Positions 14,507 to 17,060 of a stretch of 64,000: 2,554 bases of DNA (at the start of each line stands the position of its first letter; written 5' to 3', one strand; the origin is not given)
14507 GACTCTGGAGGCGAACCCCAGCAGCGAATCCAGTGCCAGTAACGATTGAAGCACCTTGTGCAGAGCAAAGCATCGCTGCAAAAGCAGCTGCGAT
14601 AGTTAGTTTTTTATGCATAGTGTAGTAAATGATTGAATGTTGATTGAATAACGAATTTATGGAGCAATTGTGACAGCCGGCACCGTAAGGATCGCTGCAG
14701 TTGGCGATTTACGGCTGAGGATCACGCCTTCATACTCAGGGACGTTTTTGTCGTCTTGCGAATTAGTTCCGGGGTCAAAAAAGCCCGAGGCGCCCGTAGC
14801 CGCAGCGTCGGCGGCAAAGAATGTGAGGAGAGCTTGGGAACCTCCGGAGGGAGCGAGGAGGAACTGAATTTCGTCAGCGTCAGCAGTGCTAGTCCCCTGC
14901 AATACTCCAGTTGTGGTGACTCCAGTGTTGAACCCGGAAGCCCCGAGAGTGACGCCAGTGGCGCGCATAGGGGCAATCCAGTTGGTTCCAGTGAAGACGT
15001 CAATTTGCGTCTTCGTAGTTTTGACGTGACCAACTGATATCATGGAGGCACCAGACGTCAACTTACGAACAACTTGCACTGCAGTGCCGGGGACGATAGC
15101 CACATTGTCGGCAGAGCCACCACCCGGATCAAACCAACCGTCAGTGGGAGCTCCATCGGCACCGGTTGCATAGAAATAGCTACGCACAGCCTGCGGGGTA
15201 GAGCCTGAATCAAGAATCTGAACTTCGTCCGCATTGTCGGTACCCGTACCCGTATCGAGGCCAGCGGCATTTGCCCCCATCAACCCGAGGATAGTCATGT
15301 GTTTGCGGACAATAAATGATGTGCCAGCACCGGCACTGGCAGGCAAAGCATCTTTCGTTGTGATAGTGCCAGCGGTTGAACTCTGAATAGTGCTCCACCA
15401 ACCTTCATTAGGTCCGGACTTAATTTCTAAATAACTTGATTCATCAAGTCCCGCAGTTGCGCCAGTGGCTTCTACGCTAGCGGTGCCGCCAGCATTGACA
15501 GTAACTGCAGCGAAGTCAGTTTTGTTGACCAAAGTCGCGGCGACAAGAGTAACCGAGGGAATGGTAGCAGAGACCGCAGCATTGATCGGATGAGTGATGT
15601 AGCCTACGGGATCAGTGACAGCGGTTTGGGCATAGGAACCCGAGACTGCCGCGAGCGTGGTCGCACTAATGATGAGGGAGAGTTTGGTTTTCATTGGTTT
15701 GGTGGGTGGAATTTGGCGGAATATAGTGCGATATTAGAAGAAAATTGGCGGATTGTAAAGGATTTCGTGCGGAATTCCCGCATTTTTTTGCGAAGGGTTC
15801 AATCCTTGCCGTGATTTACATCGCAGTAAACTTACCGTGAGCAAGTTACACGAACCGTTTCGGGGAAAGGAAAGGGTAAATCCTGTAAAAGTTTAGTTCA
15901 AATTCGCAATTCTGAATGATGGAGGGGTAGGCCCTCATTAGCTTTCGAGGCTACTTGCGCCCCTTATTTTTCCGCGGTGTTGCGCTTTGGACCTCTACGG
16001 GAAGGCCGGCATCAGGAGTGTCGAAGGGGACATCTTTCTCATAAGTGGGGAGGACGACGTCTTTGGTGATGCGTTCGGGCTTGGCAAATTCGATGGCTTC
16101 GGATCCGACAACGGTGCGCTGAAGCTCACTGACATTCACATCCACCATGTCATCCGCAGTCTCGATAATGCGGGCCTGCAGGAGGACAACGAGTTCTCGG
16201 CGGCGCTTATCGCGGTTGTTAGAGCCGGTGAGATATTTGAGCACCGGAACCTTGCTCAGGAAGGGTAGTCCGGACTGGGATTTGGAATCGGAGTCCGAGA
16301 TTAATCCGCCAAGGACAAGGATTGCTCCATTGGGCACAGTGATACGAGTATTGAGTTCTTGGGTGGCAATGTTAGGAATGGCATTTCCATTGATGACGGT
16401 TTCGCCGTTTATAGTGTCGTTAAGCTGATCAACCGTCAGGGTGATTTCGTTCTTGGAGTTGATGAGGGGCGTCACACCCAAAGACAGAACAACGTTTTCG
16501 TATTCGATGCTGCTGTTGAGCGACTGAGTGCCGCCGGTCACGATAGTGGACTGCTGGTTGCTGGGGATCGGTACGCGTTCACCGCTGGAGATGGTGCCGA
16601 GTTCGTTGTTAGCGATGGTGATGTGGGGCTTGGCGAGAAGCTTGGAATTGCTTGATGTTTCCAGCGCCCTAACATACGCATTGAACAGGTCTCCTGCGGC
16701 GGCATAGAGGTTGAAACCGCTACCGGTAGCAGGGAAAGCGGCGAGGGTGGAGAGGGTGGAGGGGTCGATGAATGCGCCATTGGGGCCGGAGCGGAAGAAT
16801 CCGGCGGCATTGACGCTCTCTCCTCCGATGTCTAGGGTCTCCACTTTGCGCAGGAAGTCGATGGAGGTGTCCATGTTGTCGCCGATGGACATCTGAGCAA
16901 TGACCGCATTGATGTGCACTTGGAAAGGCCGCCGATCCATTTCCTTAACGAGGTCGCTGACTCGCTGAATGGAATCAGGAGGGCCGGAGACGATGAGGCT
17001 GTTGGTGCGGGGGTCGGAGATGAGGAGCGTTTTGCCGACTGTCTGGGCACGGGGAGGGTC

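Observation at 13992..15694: Two adjacent secreted proteins downstream of the secretin share a repeat module; one ends in PEP-CTERM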

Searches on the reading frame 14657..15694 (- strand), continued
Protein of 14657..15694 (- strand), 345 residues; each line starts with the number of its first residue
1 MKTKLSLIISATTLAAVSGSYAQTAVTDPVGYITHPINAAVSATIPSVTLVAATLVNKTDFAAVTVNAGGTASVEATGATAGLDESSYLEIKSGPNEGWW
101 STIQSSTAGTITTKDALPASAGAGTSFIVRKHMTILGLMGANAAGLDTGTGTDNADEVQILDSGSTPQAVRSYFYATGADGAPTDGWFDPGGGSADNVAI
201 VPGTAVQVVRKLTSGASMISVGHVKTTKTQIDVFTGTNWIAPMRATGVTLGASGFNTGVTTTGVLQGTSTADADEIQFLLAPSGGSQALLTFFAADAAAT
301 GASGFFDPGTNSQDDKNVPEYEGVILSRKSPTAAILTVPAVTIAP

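Call 31: find_related_loci(query=A1, collection=genome_contigs, flank=6000)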
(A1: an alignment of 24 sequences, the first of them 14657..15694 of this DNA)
Query A1 (345 aa) in genome_contigs; peptide patterns used: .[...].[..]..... (x = any residue, [..] = any of these).
42 stretches matched a pattern; 32 encode a relative of the query (tblastn E <= 1e-3); 32 distinct loci.
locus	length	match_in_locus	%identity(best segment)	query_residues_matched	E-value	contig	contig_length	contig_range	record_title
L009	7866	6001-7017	48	1-345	6e-86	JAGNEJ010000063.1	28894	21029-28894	MAG: Verrucomicrobiales bacterium isolate Gw_Inlet_bin_196 Gw_Inlet_1045_length_28894_cov_5.892168, whole genome shotgun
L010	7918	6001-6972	48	22-345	1e-72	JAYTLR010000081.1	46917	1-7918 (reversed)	MAG: Akkermansia sp. isolate GFS_3381 GFS_3381_80, whole genome shotgun sequence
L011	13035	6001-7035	44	1-345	4e-64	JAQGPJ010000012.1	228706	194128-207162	MAG: Verrucomicrobiales bacterium isolate RYN_636 scaffold_1361520, whole genome shotgun sequence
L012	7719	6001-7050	40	1-344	2e-62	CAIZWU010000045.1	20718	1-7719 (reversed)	uncultured bacterium isolate Loc090402-4m_bin-0721 genome assembly, contig: bin-0721:045/405, whole genome shotgun seque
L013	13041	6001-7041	44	1-344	1e-60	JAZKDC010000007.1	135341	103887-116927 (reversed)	MAG: Verrucomicrobiota bacterium isolate DC_HB_01_SPN181219-bin032 DCHB01SPN_B032_0_000000000007, whole genome shotgun s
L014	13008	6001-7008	43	1-343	3e-55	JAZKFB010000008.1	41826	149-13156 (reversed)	MAG: Verrucomicrobiota bacterium isolate DC_HB_02_SPN181219-bin059 DCHB02SPN_B059_0_000000000008, whole genome shotgun s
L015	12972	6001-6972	40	1-337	4e-51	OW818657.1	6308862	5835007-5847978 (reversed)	metagenome genome assembly, chromosome: 1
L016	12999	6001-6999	39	1-345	8e-50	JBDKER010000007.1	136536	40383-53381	MAG: Verrucomicrobiota bacterium isolate eastriver_2019_sw_WHONDRS-S19S_0100_A_bin.28 scaffold_0000022, whole genome sho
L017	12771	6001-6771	43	27-294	2e-49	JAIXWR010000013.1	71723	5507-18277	MAG: Verrucomicrobiaceae bacterium isolate D4_MAG_00024 pond_D4_MAG_00024_000000000044, whole genome shotgun sequence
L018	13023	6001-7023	38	1-344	2e-48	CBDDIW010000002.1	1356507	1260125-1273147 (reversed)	MAG: Verrucomicrobiales bacterium isolate d3b9009e-6516-44d0-9bc4-f41f8ada90fd genome assembly, contig: contig_2, whole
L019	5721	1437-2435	39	1-345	2e-45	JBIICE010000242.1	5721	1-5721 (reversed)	MAG: Verrucomicrobiales bacterium isolate ME2000-07-17pf_3300043436_group1_bin47 Rohwer_bin2763_scaffold_13555_c1, whole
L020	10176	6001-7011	39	1-345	1e-44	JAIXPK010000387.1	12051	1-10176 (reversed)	MAG: Verrucomicrobiaceae bacterium isolate C1_MAG_00061 C1_MAG_00061_000000000142, whole genome shotgun sequence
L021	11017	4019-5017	40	1-345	4e-44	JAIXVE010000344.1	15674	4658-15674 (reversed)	MAG: Verrucomicrobiaceae bacterium isolate D1_MAG_00053 pond_D1_MAG_00053_000000000234, whole genome shotgun sequence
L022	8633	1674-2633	38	22-345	1e-43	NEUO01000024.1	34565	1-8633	MAG: Verrucomicrobiia bacterium Tous-C4TDCM Verrucomicrobiae-Tous-C4TDCM-C24, whole genome shotgun sequence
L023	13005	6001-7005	39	1-344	2e-43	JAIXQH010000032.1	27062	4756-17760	MAG: Verrucomicrobiaceae bacterium isolate C4_MAG_00019 pond_C4_MAG_00019_000000000035, whole genome shotgun sequence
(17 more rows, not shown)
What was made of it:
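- All secretin-linked loci come from one phylum, and mostly from one order (call 31).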

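Call 49: fold_search(model_id=the predicted structure, library=viral)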
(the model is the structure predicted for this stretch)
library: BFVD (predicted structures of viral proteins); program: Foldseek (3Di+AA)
matches with E <= 10: 991; with E <= 0.001: 10
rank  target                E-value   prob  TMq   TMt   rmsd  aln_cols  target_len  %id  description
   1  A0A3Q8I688            1.5e-04  0.80  0.19  0.16  19.6       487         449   10  (no name in the UniProt tables at hand)
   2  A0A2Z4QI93            1.8e-04  0.80  0.19  0.12  22.7       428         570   11  (no name in the UniProt tables at hand)
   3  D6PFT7                1.9e-04  0.97  0.21  0.20  22.9       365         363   10  (no name in the UniProt tables at hand)
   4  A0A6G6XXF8            2.9e-04  0.82  0.20  0.14  30.9       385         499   11  (no name in the UniProt tables at hand)
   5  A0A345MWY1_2          3.1e-04  0.80  0.20  0.08  19.3       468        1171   11  (no name in the UniProt tables at hand)
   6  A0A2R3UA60            6.7e-04  0.98  0.19  0.29  15.7       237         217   12  (no name in the UniProt tables at hand)
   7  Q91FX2                6.7e-04  0.51  0.17  0.13  20.1       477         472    9  Uncharacterized protein 198R [Invertebrate iridescent virus 6]
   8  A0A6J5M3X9            7.4e-04  0.75  0.20  0.12  32.2       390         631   13  Uncharacterized protein [uncultured Caudovirales phage]
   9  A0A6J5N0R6            7.4e-04  0.21  0.12  0.09  22.4       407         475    9  Uncharacterized protein [uncultured Caudovirales phage]
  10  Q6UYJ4                9.7e-04  0.57  0.18  0.08  24.3       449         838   10  Conserved tail assembly protein [Burkholderia phage BcepNazgul]
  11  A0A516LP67            1.0e-03  0.95  0.23  0.14  14.1       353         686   12  (no name in the UniProt tables at hand)
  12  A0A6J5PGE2            1.1e-03  0.80  0.17  0.24  15.1       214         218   14  Uncharacterized protein [uncultured Caudovirales phage]
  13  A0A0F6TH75            1.2e-03  0.44  0.17  0.13  30.0       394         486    9  Baseplate wedge [Sinorhizobium phage phiM9]
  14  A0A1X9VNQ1            1.6e-03  0.60  0.20  0.09  30.4       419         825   11  Uncharacterized protein [Mimivirus AB-566-O17]
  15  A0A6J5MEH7            1.7e-03  0.66  0.21  0.07  23.4       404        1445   11  Uncharacterized protein [uncultured Caudovirales phage]
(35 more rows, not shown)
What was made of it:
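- Tried and rejected: Against viral models: TM ~0.2, with a few 73-81-column domain matches to unnamed phage proteins (call 49).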

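Call 64: find_encoding_contigs(protein=P0150, flank=4000, max_places=2)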
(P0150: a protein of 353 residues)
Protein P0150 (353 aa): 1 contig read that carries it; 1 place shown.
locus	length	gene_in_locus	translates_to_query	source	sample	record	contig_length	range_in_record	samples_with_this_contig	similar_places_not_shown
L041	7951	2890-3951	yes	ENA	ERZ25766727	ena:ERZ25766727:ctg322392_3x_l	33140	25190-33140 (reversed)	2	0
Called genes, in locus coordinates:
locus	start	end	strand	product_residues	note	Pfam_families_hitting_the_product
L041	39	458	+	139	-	-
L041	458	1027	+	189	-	PF22042:EF-G_D2, PF03144:GTP_EFTU_D2, PF14492:EFG_III (weak)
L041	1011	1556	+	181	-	PF03764:EFG_IV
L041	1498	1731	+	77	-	PF00679:EFG_C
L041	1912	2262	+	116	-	PF28289:BV97_02767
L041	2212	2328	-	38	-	-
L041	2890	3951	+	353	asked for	-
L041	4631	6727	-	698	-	PF11412:DsbD_N, PF02683:DsbD_TM, PF13899:Thioredoxin_7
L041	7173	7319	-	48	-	-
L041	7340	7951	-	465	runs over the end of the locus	PF01555:N6_N4_Mtase, PF04471:Mrr_cat (weak)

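Call 65: find_encoding_contigs(protein=P0017, flank=6000, max_places=2)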
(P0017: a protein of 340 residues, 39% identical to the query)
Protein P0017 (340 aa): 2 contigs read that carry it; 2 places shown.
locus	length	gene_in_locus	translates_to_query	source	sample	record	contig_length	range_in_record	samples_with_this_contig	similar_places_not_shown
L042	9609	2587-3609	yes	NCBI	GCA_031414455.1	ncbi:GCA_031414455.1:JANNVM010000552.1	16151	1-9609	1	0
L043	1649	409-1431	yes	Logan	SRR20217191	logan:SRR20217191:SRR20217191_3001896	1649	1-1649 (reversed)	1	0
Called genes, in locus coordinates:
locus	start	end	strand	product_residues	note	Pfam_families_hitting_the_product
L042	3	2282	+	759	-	?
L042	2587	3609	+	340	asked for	-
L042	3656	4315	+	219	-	-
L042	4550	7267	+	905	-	-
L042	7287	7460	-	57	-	-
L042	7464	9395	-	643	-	PF26549:Tricorn_N (weak), PF26550:Tricorn_2nd (faint), PF07676:PD40 (faint), PF25174:Beta-prop_THOC3 (faint), PF00561:Abhydrolase_1 (faint), PF20434:BD-FAE (weak), PF00326:Peptidase_S9, PF01738:DLH (faint)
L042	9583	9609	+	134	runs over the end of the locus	-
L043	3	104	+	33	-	?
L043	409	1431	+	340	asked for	-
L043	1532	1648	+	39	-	?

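Call 67: search_protein_families(library=pfam, alignment_id=A1, max_evalue=1)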
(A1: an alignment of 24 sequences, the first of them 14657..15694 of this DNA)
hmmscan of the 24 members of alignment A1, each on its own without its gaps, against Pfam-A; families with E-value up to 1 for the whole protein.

A. member 1, window:14657-15694:- (345 aa): 0 families

B. families by the number of members that match (of 24 scanned): 10 families
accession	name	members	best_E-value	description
PF09356.15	Phage_BR0599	5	0.049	Phage conserved hypothetical protein BR0599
PF17490.7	Tnp_22_dsRBD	2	0.11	L1 transposable element dsRBD-like domain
PF08435.17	Calici_coat_C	1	0.058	Calicivirus coat protein C-terminal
PF23904.1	DUF7246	1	0.066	Domain of unknown function (DUF7246)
PF01957.25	NfeD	1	0.075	NfeD-like C-terminal, partner-binding domain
PF08473.17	VGCC_alpha2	1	0.15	Neuronal voltage-dependent calcium channel alpha 2acd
PF08014.17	MATCAP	1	0.15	Microtubule-associated tyrosine carboxypeptidase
PF13180.12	PDZ_2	1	0.19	PDZ domain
PF24364.1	DUF7520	1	0.25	Family of unknown function (DUF7520)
PF22414.1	Hia_Tpr_ring_dom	1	0.31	Trimeric autotransporter adhesin, Trp ring domain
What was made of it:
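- Tried and rejected: Pfam on all 24 homologs gave only sub-threshold noise, namely Phage_BR0599 at 0.049 and NfeD at 0.075 (call 67).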

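Call 68: search_solved_structures(query=A1, max_evalue=1)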
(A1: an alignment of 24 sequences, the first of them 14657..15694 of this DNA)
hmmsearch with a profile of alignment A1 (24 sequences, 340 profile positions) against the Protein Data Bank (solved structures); distinct sequences matched with E-value up to 1: 6.
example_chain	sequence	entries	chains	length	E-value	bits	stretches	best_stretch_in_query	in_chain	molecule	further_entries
1l1o_B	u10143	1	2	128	0.0047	19.4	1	156-211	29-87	Replication protein A 32 kDa subunit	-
1quq_A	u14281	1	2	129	0.0048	19.4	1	156-211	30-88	PROTEIN (REPLICATION PROTEIN A 32 KD SUBUNIT)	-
2pqa_A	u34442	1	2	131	0.0048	19.4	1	156-211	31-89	Replication protein A 32 kDa subunit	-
3kdf_D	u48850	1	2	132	0.0049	19.4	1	156-211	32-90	Replication protein A 32 kDa subunit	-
9mj5_B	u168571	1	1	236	0.016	17.7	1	157-210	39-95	Replication protein A 32 kDa subunit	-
2pi2_A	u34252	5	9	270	0.021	17.3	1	157-210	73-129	Replication protein A 32 kDa subunit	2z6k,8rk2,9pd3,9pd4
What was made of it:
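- Tried and rejected: I treat it as a hint of small-barrel topology only (call 68).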

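Call 74: find_encoding_contigs(protein=P0100, flank=5000, max_places=2)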
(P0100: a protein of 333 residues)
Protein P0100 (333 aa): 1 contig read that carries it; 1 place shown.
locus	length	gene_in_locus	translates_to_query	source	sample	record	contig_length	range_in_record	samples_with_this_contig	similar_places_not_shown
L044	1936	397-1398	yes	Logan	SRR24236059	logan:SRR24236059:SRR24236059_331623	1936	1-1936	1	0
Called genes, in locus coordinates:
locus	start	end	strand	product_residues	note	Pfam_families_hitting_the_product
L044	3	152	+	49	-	?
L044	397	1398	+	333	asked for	-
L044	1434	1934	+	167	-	?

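Call 75: find_encoding_contigs(protein=P0174, flank=5000, max_places=2)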
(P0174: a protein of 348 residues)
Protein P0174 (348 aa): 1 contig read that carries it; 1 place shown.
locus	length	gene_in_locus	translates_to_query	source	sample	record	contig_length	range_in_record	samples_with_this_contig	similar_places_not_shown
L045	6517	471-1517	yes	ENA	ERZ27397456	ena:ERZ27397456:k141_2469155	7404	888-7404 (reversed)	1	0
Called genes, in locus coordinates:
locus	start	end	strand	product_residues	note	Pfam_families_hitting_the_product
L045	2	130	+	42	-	?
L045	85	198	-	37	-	-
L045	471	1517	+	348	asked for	-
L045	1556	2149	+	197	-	-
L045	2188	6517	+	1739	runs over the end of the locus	?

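Call 76: find_encoding_contigs(protein=P0159, flank=5000, max_places=2)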
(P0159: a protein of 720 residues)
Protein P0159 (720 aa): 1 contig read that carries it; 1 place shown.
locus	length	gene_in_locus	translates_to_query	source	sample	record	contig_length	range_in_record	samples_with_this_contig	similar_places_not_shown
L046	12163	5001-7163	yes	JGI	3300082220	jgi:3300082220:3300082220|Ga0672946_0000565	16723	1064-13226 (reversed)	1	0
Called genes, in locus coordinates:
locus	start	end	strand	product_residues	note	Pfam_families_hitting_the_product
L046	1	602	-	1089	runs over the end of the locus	PF25062:ARM_TT21_N (weak), PF23914:TPR_CcmH_CycH, PF14559:TPR_19, PF14559:TPR_19, PF13432:TPR_16, PF23914:TPR_CcmH_CycH, PF00515:TPR_1, PF13181:TPR_8, +28 more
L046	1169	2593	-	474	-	PF00072:Response_reg, PF00158:Sigma54_activat, PF14532:Sigma54_activ_2, PF07728:AAA_5 (weak), PF25601:AAA_lid_14, PF02954:HTH_8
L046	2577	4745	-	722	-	PF01590:GAF, PF13492:GAF_3 (weak), PF02518:HATPase_c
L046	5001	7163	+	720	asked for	PF00041:fn3 (weak), PF19077:Big_13 (faint), PF17957:Big_7, PF00801:PKD (faint), PF07495:Y_Y_Y (faint), PF17957:Big_7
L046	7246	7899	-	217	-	PF02563:Poly_export, PF10531:SLBB, PF22461:SLBB_2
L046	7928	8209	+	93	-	-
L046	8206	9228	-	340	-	PF09721:Exosortase_EpsH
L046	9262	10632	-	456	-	PF03446:NAD_binding_2 (weak), PF03721:UDPG_MGDP_dh_N, PF00984:UDPG_MGDP_dh, PF03720:UDPG_MGDP_dh_C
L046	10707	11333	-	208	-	PF02698:DUF218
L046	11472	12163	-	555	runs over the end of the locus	-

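Call 87: search_protein_families(library=ncbifam, proteins=[P0002, P0004, P0005, P0011, P0016, P0017, P0019, P0020, P0024, P0174], max_evalue=0.1)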
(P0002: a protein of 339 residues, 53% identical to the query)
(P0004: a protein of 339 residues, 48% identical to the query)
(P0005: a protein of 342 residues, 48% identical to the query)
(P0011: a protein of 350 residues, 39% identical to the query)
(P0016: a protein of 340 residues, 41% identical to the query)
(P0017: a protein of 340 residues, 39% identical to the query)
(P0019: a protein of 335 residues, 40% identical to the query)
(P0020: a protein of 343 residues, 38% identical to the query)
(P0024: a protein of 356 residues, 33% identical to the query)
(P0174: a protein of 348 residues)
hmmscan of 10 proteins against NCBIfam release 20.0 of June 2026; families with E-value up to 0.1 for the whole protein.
P0002 (339 aa): 0 families

P0004 (339 aa): 2 families
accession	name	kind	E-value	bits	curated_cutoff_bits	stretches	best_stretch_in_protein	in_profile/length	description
TIGR02597.1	TIGR02597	paralog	6.7e-10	38.4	50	1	21-331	7-357/363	TIGR02597 family protein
NF010799.0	PRK14203.1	equivalog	0.025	14.7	129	1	6-53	15-60/132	fluoride efflux transporter CrcB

P0005 (342 aa): 0 families

P0011 (350 aa): 2 families
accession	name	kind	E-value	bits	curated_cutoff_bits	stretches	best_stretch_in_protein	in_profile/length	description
TIGR02597.1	TIGR02597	paralog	1.4e-16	60.4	50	1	18-343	6-357/363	TIGR02597 family protein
TIGR01451.2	B_ant_repeat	repeat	0.06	13.4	24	1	109-127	24-42/53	DUF11 type repeat protein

P0016 (340 aa): 1 family
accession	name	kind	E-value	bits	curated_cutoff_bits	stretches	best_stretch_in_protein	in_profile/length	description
TIGR02597.1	TIGR02597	paralog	1.5e-11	43.9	50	1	21-260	11-268/363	TIGR02597 family protein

P0017 (340 aa): 1 family
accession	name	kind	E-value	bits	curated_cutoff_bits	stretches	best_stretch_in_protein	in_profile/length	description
TIGR02597.1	TIGR02597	paralog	4.2e-11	42.4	50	1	24-276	12-283/363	TIGR02597 family protein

P0019 (335 aa): 1 family
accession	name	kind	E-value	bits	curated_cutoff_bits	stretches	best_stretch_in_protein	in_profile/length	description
TIGR02597.1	TIGR02597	paralog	1.4e-11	44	50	1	22-237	8-236/363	TIGR02597 family protein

P0020 (343 aa): 2 families
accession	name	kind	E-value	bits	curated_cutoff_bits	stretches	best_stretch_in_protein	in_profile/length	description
TIGR02597.1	TIGR02597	paralog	1.1e-15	57.5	50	1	24-274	12-288/363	TIGR02597 family protein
TIGR03012.1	sulf_tusD_dsrE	equivalog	0.044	13.7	89.25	0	163-186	23-46/127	sulfurtransferase complex subunit TusD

P0024 (356 aa): 4 families
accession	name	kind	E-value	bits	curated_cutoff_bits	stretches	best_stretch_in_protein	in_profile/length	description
TIGR02597.1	TIGR02597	paralog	2.2e-15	56.5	50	1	21-273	9-268/363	TIGR02597 family protein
NF007062.0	PRK09507.1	subfamily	0.053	13.5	133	0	86-108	37-59/69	transcription antiterminator/RNA stability regulator CspE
NF008167.0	PRK10917.2-1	equivalog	0.062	11.4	995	1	122-171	328-377/744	ATP-dependent DNA helicase RecG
NF040473.1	peri_YbiM_McbA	exception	0.091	13.5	110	0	1-78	1-75/86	DUF1471 family periplasmic protein McbA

P0174 (348 aa): 0 families
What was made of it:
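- On TIGR02597 family (NCBIfam paralog model): The close homologs P0002 and P0005 also give none (call 87). P0011 (60.4 bits), P0020 (57.5) and P0024 (56.5) pass the cutoff (call 87).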

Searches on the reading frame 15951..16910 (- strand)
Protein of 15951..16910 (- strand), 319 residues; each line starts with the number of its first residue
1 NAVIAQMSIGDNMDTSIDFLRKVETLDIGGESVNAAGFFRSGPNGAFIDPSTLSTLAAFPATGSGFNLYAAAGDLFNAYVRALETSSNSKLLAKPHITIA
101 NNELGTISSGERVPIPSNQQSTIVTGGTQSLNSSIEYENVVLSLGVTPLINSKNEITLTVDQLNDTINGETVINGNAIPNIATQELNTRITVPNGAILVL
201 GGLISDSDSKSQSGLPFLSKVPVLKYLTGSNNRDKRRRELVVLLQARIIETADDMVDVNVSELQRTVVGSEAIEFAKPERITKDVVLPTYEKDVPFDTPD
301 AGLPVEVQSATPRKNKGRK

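Call 81: find_related_loci(query=window:15951-16910:-, collection=metagenome_contigs, flank=5000)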
Query window:15951-16910:- (319 aa) in metagenome_contigs; peptide patterns used: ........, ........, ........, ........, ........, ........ (x = any residue, [..] = any of these).
125 stretches matched a pattern; 2 encode a relative of the query (tblastn E <= 1e-3); 2 distinct loci.
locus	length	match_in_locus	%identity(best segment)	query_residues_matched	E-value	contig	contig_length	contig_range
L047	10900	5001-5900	73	1-297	1e-144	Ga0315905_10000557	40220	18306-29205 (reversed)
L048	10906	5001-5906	70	1-304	1e-139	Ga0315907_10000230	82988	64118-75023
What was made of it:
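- Tried and rejected: Metagenome scan seeded with the secretin C-domain: only 2 loci returned (call 81), too few to estimate how often the secretin carries the cassette.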
